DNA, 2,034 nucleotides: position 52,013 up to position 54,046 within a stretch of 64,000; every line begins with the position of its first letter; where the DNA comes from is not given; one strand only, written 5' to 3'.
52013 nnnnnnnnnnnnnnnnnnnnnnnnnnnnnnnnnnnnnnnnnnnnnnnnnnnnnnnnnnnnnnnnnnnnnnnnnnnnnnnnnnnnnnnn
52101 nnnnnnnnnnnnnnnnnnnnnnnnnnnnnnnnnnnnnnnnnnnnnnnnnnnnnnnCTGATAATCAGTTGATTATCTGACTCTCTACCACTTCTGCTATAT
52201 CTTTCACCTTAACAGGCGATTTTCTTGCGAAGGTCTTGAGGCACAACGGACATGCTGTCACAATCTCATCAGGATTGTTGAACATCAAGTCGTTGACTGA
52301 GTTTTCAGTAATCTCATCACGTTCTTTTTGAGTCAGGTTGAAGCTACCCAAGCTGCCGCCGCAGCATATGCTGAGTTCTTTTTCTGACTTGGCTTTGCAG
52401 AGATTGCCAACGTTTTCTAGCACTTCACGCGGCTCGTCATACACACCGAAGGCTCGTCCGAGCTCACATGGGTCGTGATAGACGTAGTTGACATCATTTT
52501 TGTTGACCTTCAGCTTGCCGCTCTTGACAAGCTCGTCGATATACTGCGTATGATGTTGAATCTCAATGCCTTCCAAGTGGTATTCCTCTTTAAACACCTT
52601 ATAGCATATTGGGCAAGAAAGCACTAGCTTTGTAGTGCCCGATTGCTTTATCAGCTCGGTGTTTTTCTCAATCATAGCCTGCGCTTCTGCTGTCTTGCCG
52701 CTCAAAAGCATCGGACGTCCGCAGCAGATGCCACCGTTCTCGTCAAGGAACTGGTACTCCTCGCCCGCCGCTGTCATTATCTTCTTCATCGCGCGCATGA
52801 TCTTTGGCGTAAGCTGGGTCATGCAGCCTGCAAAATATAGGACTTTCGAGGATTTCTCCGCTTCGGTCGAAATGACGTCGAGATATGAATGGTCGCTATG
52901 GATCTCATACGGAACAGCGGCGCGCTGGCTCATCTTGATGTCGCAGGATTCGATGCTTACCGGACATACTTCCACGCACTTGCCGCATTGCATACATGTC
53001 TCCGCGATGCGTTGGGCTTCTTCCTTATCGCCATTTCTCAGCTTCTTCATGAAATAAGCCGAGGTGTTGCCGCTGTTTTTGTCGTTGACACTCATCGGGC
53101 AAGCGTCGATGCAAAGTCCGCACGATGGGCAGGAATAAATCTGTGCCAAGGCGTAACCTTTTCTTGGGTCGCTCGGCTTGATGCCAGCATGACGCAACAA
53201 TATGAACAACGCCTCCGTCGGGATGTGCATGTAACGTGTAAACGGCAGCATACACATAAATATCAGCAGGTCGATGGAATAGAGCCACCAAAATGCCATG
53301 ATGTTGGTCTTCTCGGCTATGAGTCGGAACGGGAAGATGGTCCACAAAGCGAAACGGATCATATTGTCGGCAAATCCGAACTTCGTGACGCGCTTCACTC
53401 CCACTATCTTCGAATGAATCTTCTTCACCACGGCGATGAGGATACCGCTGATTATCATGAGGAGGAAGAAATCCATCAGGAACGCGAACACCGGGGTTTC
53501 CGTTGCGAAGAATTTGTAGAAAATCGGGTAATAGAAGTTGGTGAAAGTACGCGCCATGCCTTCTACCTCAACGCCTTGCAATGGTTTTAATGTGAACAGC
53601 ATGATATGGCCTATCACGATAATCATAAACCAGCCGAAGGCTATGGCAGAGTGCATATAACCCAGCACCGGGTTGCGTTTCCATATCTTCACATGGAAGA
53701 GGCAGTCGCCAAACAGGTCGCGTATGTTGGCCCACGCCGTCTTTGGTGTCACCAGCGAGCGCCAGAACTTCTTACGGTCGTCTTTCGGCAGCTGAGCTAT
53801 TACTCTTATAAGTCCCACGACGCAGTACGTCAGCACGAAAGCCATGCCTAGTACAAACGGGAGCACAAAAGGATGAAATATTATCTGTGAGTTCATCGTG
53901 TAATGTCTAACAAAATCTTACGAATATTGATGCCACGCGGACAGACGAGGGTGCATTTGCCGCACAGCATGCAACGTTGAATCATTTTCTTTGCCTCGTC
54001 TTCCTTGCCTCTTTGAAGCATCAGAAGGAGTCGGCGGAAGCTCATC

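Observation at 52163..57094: Five-gene Hdr-like flavin/iron-sulfur redox operon ending in a membrane-anchored HdrD/DsrMK-type fusion, with no substrate-defining neighbour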

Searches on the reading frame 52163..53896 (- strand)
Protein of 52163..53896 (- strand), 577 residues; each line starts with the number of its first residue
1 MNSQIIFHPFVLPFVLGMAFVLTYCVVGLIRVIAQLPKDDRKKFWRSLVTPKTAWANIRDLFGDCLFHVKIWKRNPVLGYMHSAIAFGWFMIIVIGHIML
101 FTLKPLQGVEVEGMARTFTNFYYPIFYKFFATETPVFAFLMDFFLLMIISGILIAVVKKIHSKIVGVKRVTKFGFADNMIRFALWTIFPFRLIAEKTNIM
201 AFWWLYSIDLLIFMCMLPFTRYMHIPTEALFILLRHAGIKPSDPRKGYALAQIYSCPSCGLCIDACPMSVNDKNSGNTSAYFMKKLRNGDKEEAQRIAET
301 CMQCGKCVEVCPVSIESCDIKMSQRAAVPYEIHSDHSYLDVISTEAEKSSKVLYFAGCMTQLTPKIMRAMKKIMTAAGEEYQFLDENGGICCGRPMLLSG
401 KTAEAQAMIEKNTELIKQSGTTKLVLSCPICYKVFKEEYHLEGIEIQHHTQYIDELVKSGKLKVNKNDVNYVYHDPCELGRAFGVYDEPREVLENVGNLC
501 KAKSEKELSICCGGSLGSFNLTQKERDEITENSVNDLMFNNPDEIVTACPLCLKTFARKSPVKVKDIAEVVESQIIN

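Call 3: search_protein_families(library=pfam, proteins=[window:52163-53896:-], max_evalue=0.01)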
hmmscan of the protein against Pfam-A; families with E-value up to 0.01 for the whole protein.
window:52163-53896:- (577 aa): 13 families
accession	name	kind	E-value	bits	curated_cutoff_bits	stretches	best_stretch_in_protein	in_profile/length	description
PF02754.22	CCG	-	2.3e-21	76.1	20.6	2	352-435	1-84/85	Cysteine-rich domain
PF13183.11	Fer4_8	-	2.8e-09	37.8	27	1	253-315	2-68/68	4Fe-4S dicluster domain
PF13534.11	Fer4_17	-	1.7e-08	35.3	22.2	1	255-315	1-60/61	4Fe-4S dicluster domain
PF12838.12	Fer4_7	-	2.1e-08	34.9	27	1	256-314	2-51/52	4Fe-4S dicluster domain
PF13187.11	Fer4_9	-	1e-07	32.3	27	1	256-314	2-50/52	4Fe-4S dicluster domain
PF00037.32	Fer4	-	4.2e-07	29.9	21.1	1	297-313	4-20/24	4Fe-4S binding domain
PF13484.11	Fer4_16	-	1.2e-06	29.6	30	1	256-313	2-65/66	4Fe-4S double cluster binding domain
PF13237.11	Fer4_10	-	2.5e-06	27.7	25.5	1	256-312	9-53/53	4Fe-4S dicluster domain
PF12797.12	Fer4_2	-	0.00062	20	24.5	1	298-313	7-22/22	4Fe-4S binding domain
PF07428.16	Tri3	-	0.001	18.3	23.5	1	292-344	137-190/416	15-O-acetyltransferase Tri3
PF25160.1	LdpA_Fe-S-bd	-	0.0014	18.8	27.6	0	296-314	23-41/49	LdpA Fe-S cluster-binding domain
PF13746.11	Fer4_18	-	0.0016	19.1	27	0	286-316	47-76/114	4Fe-4S dicluster domain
PF12800.12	Fer4_4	-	0.0017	19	24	1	299-313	2-16/17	4Fe-4S binding domain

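Call 4: search_protein_families(library=ncbifam, proteins=[window:52163-53896:-], max_evalue=0.01)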
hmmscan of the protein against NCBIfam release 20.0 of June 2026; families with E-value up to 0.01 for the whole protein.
window:52163-53896:- (577 aa): 34 families (the best 25 are shown)
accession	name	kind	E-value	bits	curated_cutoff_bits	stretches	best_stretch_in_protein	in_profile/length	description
NF004898.0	PRK06259.1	equivalog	7e-32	110.7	385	2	341-555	250-462/488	fumarate reductase (CoM/CoB) subunit TfrB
NF045670.1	quin_L_LdhH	equivalog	9.6e-29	100.2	800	2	344-571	461-705/706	L-lactate dehydrogenase (quinone) large subunit LdhH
NF008369.0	PRK11168.1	equivalog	9.6e-22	77.4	278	2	344-573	161-397/401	anaerobic glycerol-3-phosphate dehydrogenase subunit C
NF045663.1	diclust_near_Sec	equivalog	6.8e-19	67.4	530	1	291-559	345-621/759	pyridine nucleotide-disulfide oxidoreductase/dicluster-binding protein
NF008434.0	PRK11274.1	equivalog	1.5e-15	57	333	1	344-575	162-407/409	glycolate oxidase subunit GlcF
NF045796.1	DsrK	equivalog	6.9e-12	44.7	400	1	443-575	296-435/453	sulfate reduction electron transfer complex DsrMKJOP subunit DsrK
NF045724.1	ferredox_TmcB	equivalog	4e-09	35.5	735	1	439-523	282-368/430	electron transfer complex ferredoxin TmcB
TIGR03379.1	glycerol3P_GlpC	equivalog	5.9e-08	31.9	279.9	1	343-556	155-377/397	anaerobic glycerol-3-phosphate dehydrogenase subunit GlpC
TIGR00314.1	cdhA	equivalog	4.5e-06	24.8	781.3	1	251-323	396-461/784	CO dehydrogenase/acetyl-CoA synthase complex subunit alpha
NF009226.0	PRK12576.1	equivalog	2.7e-05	23.7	344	1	241-325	144-234/317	succinate dehydrogenase/fumarate reductase iron-sulfur subunit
NF005503.0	PRK07118.1-2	equivalog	7e-05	22.2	252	1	254-330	167-246/292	RnfABCDGE type electron transport complex subunit B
NF058577.1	FdxA_fam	equivalog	0.00012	22.2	65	1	297-313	5-50/52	4Fe-4S ferredoxin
NF006221.0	PRK08348.1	subfamily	0.00014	21.5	124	1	246-315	36-91/136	NADH-plastoquinone oxidoreductase subunit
TIGR03288.1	CoB_CoM_SS_B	equivalog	0.00014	21.2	345.15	0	490-559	170-240/290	CoB--CoM heterodisulfide reductase subunit B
NF004537.0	PRK05888.1-3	equivalog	0.00022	20.8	163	1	255-314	69-128/204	NADH-quinone oxidoreductase subunit NuoI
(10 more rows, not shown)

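Call 6: search_solved_structures(query=window:52163-53896:-, max_evalue=0.001, show_alignments=1)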
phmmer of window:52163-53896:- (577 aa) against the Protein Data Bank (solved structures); distinct sequences matched with E-value up to 0.001: 5.
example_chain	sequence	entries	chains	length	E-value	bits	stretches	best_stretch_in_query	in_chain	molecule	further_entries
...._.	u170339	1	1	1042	1.8e-19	72.8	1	353-553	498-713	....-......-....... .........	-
7bkb_L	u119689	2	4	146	7e-06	28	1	252-315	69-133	Formylmethanofuran dehydrogenase, subunit G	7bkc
8rvv_B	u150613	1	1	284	0.0007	21.4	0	351-470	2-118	H(2):CoB-CoM heterodisulfide,ferredoxin reductase subunit B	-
8rvu_b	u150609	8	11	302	0.00089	21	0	351-470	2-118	H(2):CoB-CoM heterodisulfide,ferredoxin reductase subunit B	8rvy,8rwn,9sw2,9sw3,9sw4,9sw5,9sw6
9sfi_U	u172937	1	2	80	0.00091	21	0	255-314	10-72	4Fe-4S binding protein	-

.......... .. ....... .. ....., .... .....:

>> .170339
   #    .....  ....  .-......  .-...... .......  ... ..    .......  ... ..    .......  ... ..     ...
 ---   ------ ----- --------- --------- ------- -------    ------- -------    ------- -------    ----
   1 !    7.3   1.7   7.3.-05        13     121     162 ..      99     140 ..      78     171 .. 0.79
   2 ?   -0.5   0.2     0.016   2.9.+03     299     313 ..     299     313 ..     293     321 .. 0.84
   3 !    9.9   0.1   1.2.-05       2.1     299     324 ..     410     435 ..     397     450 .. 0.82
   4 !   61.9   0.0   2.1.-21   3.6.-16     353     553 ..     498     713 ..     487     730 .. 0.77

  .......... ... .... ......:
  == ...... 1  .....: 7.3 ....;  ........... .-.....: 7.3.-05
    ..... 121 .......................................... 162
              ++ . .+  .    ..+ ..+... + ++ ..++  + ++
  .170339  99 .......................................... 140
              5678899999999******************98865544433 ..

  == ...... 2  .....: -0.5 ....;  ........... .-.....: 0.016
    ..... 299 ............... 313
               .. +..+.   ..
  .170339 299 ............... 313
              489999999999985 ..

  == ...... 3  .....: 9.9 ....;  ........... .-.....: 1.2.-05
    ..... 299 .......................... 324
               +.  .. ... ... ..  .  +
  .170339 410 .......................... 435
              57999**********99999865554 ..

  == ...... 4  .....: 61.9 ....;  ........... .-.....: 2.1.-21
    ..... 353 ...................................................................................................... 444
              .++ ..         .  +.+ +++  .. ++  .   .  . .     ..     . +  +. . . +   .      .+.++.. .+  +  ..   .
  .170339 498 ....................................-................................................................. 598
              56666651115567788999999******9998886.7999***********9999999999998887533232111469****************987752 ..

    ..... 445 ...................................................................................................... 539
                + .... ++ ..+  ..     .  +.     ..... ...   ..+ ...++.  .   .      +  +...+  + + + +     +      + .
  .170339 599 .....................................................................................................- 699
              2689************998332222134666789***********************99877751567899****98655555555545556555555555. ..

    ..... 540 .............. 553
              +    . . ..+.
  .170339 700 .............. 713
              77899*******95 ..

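Call 8: find_homologous_proteins(query=window:52163-53896:-, max_evalue=1e-10)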
Query window:52163-53896:- (577 aa): 7989 proteins with E <= 1e-10 among 8000 candidates; the best 120 are listed.
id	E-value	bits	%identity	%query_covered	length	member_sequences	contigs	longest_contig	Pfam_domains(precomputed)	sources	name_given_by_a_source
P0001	0.0e+0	1338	99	100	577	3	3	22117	PF00037.33,PF13484.12,PF12838.13,PF13534.12,PF02754.22,PF13237.12,PF13183.12,PF13187.12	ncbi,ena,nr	ncbi:MAG: (Fe-S)-binding protein [Bacteroidales bacterium]|nr:(Fe-S)-binding protein [Bacteroidales 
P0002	0.0e+0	1222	90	100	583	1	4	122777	PF00037.33,PF13484.12,PF12838.13,PF13534.12,PF02754.22,PF13237.12,PF13183.12,PF13187.12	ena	-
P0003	0.0e+0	1221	90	100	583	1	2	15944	PF00037.33,PF13484.12,PF12838.13,PF13534.12,PF02754.22,PF13237.12,PF13183.12,PF13187.12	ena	-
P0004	0.0e+0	1221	90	100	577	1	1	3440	PF00037.33,PF13484.12,PF12838.13,PF13534.12,PF02754.22,PF13237.12,PF13183.12,PF13187.12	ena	-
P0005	0.0e+0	1220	90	99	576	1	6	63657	PF00037.33,PF13484.12,PF12838.13,PF13534.12,PF02754.22,PF13237.12,PF13183.12,PF13187.12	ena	-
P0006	0.0e+0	1216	89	100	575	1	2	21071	PF00037.33,PF13484.12,PF12838.13,PF13534.12,PF02754.22,PF13237.12,PF13183.12,PF13187.12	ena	-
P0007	0.0e+0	1215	89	100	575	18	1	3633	PF00037.33,PF13484.12,PF12838.13,PF13534.12,PF02754.22,PF13237.12,PF13183.12,PF13187.12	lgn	-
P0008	0.0e+0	1214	89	100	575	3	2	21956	PF00037.33,PF13484.12,PF12838.13,PF13534.12,PF02754.22,PF13237.12,PF13183.12,PF13187.12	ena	-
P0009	0.0e+0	1213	90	100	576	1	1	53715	PF00037.33,PF13484.12,PF12838.13,PF13534.12,PF02754.22,PF13183.12,PF13187.12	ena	-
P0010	0.0e+0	1213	89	100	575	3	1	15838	PF00037.33,PF13484.12,PF12838.13,PF13534.12,PF02754.22,PF13237.12,PF13183.12,PF13187.12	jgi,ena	-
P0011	0.0e+0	1213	90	100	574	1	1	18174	PF00037.33,PF13484.12,PF12838.13,PF13534.12,PF02754.22,PF13237.12,PF13183.12,PF13187.12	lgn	-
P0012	0.0e+0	1212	89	99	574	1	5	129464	PF00037.33,PF13484.12,PF12838.13,PF13534.12,PF02754.22,PF13237.12,PF13183.12,PF13187.12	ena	-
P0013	0.0e+0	1211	89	100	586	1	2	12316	PF00037.33,PF13484.12,PF12838.13,PF13534.12,PF02754.22,PF13237.12,PF13183.12,PF13187.12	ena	-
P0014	0.0e+0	1211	89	100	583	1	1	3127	PF00037.33,PF13484.12,PF12838.13,PF13534.12,PF02754.22,PF13237.12,PF13183.12,PF13187.12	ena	-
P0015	0.0e+0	1211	89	99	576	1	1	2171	PF00037.33,PF13484.12,PF12838.13,PF13534.12,PF02754.22,PF13183.12,PF13187.12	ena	-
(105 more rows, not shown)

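Call 19: find_related_loci(query=window:52163-53896:-, collection=genome_contigs, flank=10000)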
Query window:52163-53896:- (577 aa) in genome_contigs; peptide patterns used: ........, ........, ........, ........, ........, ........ (x = any residue, [..] = any of these).
123 stretches matched a pattern; 91 encode a relative of the query (tblastn E <= 1e-3); the best 80 are kept; 78 distinct loci.
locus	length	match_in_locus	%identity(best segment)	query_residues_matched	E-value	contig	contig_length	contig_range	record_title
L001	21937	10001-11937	90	1-570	0e+0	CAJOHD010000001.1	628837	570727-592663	uncultured Bacteroidales bacterium isolate Red_deer_4_mag_10 genome assembly, contig: scaffold_3, whole genome shotgun s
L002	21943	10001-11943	89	1-577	0e+0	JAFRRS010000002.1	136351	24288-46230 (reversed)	MAG: Bacteroidales bacterium isolate RGIG2740 Goat_Omasum-4__c14816, whole genome shotgun sequence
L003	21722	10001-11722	88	1-575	0e+0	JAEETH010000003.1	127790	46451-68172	MAG: Bacteroidales bacterium isolate Tb.RUG.400 NODE_208_length_127790_cov_10.177185, whole genome shotgun sequence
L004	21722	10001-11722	88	1-575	0e+0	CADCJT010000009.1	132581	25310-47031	MAG: uncultured Bacteroidia bacterium isolate RUG14714 genome assembly, contig: RUG14714_asm_9, whole genome shotgun seq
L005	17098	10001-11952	88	1-575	0e+0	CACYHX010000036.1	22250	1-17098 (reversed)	MAG: uncultured Bacteroidia bacterium isolate RUG11958 genome assembly, contig: RUG11958_asm_36, whole genome shotgun se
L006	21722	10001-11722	88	1-575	0e+0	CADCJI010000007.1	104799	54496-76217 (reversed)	MAG: uncultured Bacteroidia bacterium isolate RUG14699 genome assembly, contig: RUG14699_asm_7, whole genome shotgun seq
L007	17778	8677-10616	87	3-577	0e+0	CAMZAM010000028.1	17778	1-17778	MAG TPA_asm: uncultured Bacteroidales bacterium isolate SRR10912536_bin.5_metaWRAP_v1.3_MAG genome assembly, contig: ERZ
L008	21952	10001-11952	88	1-575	0e+0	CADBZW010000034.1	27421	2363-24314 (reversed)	MAG: uncultured Bacteroidia bacterium isolate RUG14460 genome assembly, contig: RUG14460_asm_34, whole genome shotgun se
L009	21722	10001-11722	87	1-575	0e+0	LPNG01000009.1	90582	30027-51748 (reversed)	MAG: bacterium F082 isolate F082 scaffold_8, whole genome shotgun sequence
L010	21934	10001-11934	88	1-575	0e+0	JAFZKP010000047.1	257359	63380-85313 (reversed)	MAG: Bacteroidales bacterium isolate RGIG7852 Water_buffalos_Reticulum-4__c1002838, whole genome shotgun sequence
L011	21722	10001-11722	87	1-575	0e+0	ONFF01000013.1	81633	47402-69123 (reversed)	uncultured Bacteroidales bacterium isolate RUG245 genome assembly, contig: scaffold_56, whole genome shotgun sequence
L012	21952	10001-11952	87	1-575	0e+0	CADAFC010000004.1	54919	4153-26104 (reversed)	MAG: uncultured Bacteroidia bacterium isolate RUG13238 genome assembly, contig: RUG13238_asm_4, whole genome shotgun seq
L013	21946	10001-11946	88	3-575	0e+0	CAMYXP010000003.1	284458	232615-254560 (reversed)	MAG TPA_asm: uncultured Bacteroidales bacterium isolate SRR10912533_bin.30_metaWRAP_v1.3_MAG genome assembly, contig: ER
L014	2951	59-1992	88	1-575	0e+0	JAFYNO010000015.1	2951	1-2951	MAG: Bacteroidales bacterium isolate RGIG7253 Water_buffalos_Cecum-3__c67181, whole genome shotgun sequence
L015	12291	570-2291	87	1-575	0e+0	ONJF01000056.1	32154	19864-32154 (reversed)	uncultured Bacteroidales bacterium isolate RUG358 genome assembly, contig: scaffold_3753, whole genome shotgun sequence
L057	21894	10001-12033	49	7-577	0e+0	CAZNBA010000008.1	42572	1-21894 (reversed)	MAG TPA_asm: uncultured Muribaculaceae bacterium isolate binchicken_co154_474 genome assembly, contig: NODE_1079_length_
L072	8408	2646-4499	44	7-576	1e-156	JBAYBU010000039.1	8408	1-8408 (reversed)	MAG: Bacteroidales bacterium isolate SO_2016_CLC_T2_13 scaffold13014_PH3_Jul20_2016, whole genome shotgun sequence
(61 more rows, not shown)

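Call 30: search_protein_representatives(protein=window:52163-53896:-)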
Query: 577 residues. Proteins with E-value up to 0.001 (for the whole library): 6653; up to 1e-10: 3237; up to 1e-30: 204. The best 150 are listed.
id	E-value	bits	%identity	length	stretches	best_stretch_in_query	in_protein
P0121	3.8e-185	633.1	52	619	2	185-572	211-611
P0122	6.7e-138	477.1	44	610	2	200-573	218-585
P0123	3.2e-130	451.7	43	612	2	201-574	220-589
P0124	3.4e-130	451.7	45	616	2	198-574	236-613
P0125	2.3e-129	448.9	55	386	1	212-572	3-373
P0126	3.4e-129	448.4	44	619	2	201-571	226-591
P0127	5.3e-126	437.8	41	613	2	195-576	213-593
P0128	3.4e-124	431.9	42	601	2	193-575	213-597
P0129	4.2e-122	424.9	40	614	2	200-571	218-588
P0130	2.8e-120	418.9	39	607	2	201-576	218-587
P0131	1.1e-116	407.1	41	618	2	198-574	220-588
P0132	1.4e-116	406.7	40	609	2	200-573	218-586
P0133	1.7e-114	399.8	39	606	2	178-571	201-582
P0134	7.4e-112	391.1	38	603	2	201-574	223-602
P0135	6.0e-109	381.5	40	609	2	201-574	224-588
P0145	6.6e-97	341.7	35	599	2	202-573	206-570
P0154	5.3e-76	272.7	32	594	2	202-572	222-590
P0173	4.9e-47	177.1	35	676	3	347-573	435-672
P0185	1.9e-40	155.4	30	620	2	144-571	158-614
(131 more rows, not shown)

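Call 40: find_related_loci(query=A1, collection=metagenome_contigs, flank=10000)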
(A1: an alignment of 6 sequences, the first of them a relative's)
Query A1 (428 aa) in metagenome_contigs; peptide patterns used: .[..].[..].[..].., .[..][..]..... (x = any residue, [..] = any of these).
600 stretches matched a pattern (row limit reached: there are more); 502 encode a relative of the query (tblastn E <= 1e-3); the best 80 are kept; 80 distinct loci.
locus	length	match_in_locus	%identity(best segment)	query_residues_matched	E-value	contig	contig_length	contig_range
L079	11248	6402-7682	72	1-428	0e+0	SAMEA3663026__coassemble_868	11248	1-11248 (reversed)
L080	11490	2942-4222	72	1-428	0e+0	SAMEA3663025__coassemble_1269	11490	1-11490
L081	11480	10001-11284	66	1-428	0e+0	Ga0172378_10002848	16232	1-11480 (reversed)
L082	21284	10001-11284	67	1-428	0e+0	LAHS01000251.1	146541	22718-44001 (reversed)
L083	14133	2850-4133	66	1-428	0e+0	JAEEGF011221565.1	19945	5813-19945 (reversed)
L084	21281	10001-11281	68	1-428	0e+0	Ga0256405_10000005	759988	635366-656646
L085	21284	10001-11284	66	1-428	0e+0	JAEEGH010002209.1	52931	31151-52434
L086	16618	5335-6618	66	1-428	0e+0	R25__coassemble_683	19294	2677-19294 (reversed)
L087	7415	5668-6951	66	1-428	0e+0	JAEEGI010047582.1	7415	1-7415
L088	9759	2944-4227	65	1-428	0e+0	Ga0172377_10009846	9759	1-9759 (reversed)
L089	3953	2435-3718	65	1-428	0e+0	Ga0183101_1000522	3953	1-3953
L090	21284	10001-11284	66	1-428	0e+0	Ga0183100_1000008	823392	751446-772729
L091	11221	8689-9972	66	1-428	0e+0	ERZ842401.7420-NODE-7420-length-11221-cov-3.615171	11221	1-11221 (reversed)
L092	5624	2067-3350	66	1-428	0e+0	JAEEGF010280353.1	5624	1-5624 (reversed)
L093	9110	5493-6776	65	1-428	0e+0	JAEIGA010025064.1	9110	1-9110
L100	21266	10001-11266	61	6-428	1e-177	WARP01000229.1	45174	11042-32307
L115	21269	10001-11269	59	6-428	6e-170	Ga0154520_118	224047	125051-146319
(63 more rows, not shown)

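Call 52: find_encoding_contigs(protein=P0154, flank=8000, max_places=2)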
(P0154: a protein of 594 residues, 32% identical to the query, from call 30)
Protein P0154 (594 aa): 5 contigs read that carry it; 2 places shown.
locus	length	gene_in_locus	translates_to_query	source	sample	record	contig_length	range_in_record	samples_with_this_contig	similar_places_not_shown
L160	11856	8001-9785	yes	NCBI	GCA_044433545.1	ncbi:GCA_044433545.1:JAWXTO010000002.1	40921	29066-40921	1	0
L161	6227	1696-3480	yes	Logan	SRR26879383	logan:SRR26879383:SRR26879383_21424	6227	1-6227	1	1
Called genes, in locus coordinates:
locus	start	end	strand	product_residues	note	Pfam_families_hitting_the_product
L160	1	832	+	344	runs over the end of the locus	PF00561:Abhydrolase_1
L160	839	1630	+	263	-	PF02558:ApbA, PF03807:F420_oxidored, PF14748:P5CR_dimer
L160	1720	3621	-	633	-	PF00270:DEAD, PF00271:Helicase_C, PF16124:RecQ_Zn_bind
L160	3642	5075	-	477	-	PF00884:Sulfatase, PF01663:Phosphodiest, PF16347:SGSH_C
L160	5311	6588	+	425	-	PF01832:Glucosaminidase, PF01476:LysM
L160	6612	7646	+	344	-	PF00070:Pyr_redox (faint), PF00890:FAD_binding_2 (weak), PF01134:GIDA (faint), PF01266:DAO (weak), PF03486:HI0933_like (faint), PF07992:Pyr_redox_2, PF12831:FAD_oxidored, PF13450:NAD_binding_8 (weak), +2 more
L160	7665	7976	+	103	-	PF13237:Fer4_10 (faint), PF25160:LdpA_Fe-S-bd (faint), PF12837:Fer4_6 (faint), PF13183:Fer4_8, PF12838:Fer4_7, PF13187:Fer4_9 (weak), PF13534:Fer4_17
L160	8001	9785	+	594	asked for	PF12838:Fer4_7 (weak), PF13183:Fer4_8, PF13187:Fer4_9 (faint), PF13534:Fer4_17 (weak), PF02754:CCG (weak)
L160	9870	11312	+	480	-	PF03577:Peptidase_C69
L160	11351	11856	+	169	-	?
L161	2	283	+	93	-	?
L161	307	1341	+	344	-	PF00070:Pyr_redox (faint), PF00890:FAD_binding_2 (weak), PF01134:GIDA (faint), PF01266:DAO (weak), PF03486:HI0933_like (faint), PF07992:Pyr_redox_2, PF12831:FAD_oxidored, PF13450:NAD_binding_8 (weak), +2 more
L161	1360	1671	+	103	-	PF13237:Fer4_10 (faint), PF25160:LdpA_Fe-S-bd (faint), PF12837:Fer4_6 (faint), PF13183:Fer4_8, PF12838:Fer4_7, PF13187:Fer4_9 (weak), PF13534:Fer4_17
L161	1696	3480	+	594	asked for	PF12838:Fer4_7 (weak), PF13183:Fer4_8, PF13187:Fer4_9 (faint), PF13534:Fer4_17 (weak), PF02754:CCG (weak)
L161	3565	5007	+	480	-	PF03577:Peptidase_C69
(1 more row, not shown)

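Call 53: find_encoding_contigs(protein=P0145, flank=8000, max_places=2)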
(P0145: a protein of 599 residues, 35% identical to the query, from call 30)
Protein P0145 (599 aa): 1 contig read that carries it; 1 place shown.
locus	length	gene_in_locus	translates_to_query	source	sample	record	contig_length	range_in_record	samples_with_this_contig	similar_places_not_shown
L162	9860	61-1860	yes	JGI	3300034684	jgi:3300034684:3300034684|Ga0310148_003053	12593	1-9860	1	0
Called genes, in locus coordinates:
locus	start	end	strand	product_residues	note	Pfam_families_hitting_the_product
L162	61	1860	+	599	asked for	PF13183:Fer4_8 (weak), PF13534:Fer4_17 (weak), PF02754:CCG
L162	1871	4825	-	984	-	PF02811:PHP, PF07733:DNA_pol3_alpha, PF17657:DNA_pol3_finger, PF14579:HHH_6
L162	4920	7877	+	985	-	PF07495:Y_Y_Y (weak)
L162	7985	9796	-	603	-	PF03935:SKN1_KRE6_Sbg1 (faint), PF00722:Glyco_hydro_16, PF26113:GH16_XgeA, PF19408:PKD_6, PF18962:Por_Secre_tail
